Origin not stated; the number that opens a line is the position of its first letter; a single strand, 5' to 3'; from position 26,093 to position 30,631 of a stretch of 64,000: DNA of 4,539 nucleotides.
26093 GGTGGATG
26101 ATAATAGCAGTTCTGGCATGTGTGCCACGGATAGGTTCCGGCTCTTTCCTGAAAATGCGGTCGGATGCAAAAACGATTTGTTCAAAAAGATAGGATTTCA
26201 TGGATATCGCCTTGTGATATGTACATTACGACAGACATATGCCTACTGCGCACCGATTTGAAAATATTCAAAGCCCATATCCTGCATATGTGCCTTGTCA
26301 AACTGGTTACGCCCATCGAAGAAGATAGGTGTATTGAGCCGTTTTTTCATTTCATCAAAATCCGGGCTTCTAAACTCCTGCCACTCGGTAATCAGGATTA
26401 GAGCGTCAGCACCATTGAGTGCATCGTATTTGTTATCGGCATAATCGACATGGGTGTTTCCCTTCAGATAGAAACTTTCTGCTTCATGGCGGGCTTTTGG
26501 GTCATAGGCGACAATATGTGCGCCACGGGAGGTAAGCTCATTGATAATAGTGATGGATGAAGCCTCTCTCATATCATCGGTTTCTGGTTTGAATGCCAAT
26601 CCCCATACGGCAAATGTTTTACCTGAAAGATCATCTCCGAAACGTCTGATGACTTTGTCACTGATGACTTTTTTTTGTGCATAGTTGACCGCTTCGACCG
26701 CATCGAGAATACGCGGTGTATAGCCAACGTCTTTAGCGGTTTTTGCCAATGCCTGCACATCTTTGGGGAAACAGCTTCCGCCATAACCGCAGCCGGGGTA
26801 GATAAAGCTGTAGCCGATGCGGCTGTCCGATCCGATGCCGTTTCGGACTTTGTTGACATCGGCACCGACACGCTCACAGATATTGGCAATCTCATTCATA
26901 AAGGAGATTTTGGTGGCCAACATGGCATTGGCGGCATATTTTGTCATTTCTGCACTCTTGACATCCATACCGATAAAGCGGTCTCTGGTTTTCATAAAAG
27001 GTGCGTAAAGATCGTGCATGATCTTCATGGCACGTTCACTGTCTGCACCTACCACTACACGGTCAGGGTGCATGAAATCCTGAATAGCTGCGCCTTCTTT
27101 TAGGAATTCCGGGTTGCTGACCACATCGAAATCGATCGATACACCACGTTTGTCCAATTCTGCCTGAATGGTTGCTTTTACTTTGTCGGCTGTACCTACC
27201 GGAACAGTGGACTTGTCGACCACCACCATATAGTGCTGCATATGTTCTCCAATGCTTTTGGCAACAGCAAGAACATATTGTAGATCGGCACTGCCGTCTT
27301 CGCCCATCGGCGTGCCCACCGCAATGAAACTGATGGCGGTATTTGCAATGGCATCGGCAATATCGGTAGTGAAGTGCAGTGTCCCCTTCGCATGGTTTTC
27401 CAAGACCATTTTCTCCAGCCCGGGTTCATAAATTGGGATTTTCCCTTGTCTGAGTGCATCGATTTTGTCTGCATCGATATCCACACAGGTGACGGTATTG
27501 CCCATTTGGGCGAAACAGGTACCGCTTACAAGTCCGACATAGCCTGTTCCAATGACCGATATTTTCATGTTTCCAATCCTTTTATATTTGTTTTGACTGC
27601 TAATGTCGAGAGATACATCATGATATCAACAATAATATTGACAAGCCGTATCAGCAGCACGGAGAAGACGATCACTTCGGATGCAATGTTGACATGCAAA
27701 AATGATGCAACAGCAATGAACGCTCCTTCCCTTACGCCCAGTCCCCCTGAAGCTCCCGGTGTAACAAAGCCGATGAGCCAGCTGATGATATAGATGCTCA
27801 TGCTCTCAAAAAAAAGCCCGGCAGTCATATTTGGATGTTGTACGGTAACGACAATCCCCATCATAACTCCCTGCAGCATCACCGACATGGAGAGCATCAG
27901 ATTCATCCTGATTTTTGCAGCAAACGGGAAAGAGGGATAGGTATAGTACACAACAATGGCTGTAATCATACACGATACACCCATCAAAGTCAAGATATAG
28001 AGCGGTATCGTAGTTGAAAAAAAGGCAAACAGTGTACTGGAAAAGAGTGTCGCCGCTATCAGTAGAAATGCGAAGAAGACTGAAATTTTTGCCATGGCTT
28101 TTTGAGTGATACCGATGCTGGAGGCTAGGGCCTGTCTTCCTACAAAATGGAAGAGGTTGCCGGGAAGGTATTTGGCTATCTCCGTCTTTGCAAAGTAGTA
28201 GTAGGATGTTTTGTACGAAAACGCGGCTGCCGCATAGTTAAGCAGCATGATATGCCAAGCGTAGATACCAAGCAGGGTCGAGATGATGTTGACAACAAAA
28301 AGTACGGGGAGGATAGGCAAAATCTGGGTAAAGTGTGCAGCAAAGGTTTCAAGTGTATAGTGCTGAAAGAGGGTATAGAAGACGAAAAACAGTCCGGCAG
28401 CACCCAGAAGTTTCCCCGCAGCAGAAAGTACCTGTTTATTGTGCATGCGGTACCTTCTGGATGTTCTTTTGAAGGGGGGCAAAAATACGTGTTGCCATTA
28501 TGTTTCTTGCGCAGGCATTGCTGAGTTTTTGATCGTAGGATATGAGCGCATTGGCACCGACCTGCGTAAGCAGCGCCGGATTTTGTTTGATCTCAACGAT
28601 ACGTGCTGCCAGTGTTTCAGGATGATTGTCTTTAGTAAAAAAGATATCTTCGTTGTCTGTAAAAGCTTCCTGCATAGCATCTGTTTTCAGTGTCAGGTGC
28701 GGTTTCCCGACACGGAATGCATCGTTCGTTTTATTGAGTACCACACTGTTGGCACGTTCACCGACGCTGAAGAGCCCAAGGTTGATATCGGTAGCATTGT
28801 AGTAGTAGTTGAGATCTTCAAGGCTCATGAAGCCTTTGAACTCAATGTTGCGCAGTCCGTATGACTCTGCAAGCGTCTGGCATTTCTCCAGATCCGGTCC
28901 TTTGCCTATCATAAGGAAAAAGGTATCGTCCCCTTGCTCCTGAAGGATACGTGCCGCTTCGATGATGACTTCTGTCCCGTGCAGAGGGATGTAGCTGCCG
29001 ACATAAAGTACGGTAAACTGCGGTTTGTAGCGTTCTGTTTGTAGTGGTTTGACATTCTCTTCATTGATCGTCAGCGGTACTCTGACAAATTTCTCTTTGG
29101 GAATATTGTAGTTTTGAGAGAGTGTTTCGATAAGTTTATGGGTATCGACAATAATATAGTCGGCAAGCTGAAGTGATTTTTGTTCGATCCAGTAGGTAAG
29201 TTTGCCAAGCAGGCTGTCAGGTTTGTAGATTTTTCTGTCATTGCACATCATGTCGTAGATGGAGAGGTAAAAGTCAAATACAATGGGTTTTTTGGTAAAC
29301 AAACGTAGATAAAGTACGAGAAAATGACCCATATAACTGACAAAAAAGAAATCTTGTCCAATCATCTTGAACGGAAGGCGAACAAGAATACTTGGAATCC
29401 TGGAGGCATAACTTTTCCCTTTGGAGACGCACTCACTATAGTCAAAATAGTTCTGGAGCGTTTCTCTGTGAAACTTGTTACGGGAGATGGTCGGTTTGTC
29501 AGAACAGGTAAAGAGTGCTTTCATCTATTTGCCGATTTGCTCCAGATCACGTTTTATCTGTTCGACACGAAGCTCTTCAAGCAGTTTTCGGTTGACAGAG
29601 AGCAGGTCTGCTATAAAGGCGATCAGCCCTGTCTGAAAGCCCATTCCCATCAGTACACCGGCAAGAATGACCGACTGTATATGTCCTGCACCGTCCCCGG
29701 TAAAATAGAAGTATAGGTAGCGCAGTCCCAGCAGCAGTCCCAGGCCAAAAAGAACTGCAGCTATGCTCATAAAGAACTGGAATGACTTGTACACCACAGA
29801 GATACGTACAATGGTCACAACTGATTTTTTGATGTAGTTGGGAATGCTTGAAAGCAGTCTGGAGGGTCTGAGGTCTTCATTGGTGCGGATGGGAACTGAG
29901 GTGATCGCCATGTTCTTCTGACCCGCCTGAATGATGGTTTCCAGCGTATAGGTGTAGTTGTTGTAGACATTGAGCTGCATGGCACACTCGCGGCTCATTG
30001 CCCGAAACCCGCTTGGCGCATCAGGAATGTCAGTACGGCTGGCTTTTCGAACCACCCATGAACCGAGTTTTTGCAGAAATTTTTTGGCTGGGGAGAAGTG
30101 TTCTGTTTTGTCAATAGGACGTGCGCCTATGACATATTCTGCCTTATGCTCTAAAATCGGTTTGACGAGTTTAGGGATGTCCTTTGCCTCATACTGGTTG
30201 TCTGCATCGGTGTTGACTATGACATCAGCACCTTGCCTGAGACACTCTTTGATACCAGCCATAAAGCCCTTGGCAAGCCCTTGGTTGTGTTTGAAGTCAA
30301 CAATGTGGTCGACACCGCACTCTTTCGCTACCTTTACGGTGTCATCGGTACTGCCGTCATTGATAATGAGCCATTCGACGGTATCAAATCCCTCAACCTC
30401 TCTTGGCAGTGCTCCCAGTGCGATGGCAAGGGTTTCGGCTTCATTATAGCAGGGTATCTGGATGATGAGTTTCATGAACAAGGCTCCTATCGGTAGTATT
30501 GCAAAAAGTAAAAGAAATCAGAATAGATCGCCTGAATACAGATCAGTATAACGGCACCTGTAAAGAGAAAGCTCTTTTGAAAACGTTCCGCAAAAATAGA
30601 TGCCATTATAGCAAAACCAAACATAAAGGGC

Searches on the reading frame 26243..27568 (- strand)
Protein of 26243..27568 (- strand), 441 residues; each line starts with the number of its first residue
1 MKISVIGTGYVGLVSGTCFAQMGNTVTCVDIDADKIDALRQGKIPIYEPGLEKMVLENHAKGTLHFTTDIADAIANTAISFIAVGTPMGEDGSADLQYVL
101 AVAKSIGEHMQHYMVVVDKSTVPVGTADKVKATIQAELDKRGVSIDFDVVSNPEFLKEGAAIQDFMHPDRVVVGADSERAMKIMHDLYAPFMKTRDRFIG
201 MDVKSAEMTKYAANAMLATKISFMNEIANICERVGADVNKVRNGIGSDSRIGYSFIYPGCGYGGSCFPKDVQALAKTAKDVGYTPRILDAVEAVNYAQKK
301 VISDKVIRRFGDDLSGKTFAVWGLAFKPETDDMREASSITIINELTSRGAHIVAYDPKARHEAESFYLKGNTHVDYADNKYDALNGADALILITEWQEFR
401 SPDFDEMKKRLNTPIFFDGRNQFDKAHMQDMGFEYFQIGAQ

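Call 34: search_protein_families(library=pfam, proteins=[window:26243-27568:-], max_evalue=0.001)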
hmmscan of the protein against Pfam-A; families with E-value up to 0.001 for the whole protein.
window:26243-27568:- (441 aa): 5 families
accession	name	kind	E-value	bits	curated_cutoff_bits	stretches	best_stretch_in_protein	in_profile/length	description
PF03721.20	UDPG_MGDP_dh_N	-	5e-69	232.1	27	1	1-186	1-186/187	UDP-glucose/GDP-mannose dehydrogenase family, NAD binding domain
PF00984.24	UDPG_MGDP_dh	-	1.9e-40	137.3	25.4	1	204-295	1-92/94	UDP-glucose/GDP-mannose dehydrogenase family, central domain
PF03720.21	UDPG_MGDP_dh_C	-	1.3e-33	115.9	30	1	320-424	1-102/103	UDP-glucose/GDP-mannose dehydrogenase family, UDP binding domain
PF02737.24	3HCDH_N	-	0.00098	19.5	22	0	2-74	1-77/180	3-hydroxyacyl-CoA dehydrogenase, NAD binding domain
PF02558.23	ApbA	-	0.00099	19.2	22.2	0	3-60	1-57/150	Ketopantoate reductase PanE/ApbA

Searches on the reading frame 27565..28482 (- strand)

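Call 34: search_protein_families(library=pfam, proteins=[window:27565-28482:-], max_evalue=0.001)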
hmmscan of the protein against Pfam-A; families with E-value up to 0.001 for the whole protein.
window:27565-28482:- (305 aa): 0 families

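Call 78: search_protein_families(library=pfam, proteins=[window:27565-28482:-], max_evalue=0.01)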
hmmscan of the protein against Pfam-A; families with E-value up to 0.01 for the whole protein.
window:27565-28482:- (305 aa): 0 families

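Call 81: search_protein_families(library=ncbifam, proteins=[window:27565-28482:-], max_evalue=1)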
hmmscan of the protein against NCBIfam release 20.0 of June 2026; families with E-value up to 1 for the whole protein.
window:27565-28482:- (305 aa): 1 family
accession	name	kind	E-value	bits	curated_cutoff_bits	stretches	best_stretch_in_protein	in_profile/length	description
NF010265.0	PRK13711.1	equivalog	0.49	10.6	164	1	190-234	20-64/115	P-type conjugative transfer protein TrbJ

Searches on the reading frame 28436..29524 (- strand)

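Call 34: search_protein_families(library=pfam, proteins=[window:28436-29524:-], max_evalue=0.001)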
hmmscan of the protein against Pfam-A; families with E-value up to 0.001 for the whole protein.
window:28436-29524:- (362 aa): 4 families
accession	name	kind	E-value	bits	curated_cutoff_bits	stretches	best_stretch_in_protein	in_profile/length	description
PF00534.26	Glycos_transf_1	-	7.7e-18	65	26.4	1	163-326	9-169/172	Glycosyl transferases group 1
PF13692.12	Glyco_trans_1_4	-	4.3e-13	50.2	27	1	170-313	2-140/142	Glycosyl transferases group 1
PF13524.12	Glyco_trans_1_2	-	9.9e-07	29.2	25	1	222-327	24-126/144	Glycosyl transferase-like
PF13439.12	Glyco_transf_4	-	2.6e-05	24.7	28.5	1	12-155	32-168/170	Glycosyltransferase Family 4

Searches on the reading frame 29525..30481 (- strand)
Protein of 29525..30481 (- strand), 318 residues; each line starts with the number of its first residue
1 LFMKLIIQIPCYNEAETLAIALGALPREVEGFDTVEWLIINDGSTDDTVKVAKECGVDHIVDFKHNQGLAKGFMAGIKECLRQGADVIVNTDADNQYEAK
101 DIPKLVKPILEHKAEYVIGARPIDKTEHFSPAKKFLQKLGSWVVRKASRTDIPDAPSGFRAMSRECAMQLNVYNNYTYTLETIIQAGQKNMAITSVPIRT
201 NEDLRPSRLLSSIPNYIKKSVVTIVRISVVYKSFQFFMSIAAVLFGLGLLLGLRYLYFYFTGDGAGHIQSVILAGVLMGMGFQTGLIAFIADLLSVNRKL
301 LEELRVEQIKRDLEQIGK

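Call 34: search_protein_families(library=pfam, proteins=[window:29525-30481:-], max_evalue=0.001)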
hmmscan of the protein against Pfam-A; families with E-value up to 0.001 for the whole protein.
window:29525-30481:- (318 aa): 1 family
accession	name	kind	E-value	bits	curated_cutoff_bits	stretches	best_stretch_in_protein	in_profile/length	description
PF00535.33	Glycos_transf_2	-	5.2e-22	79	23.3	1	9-165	4-162/168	Glycosyl transferase family 2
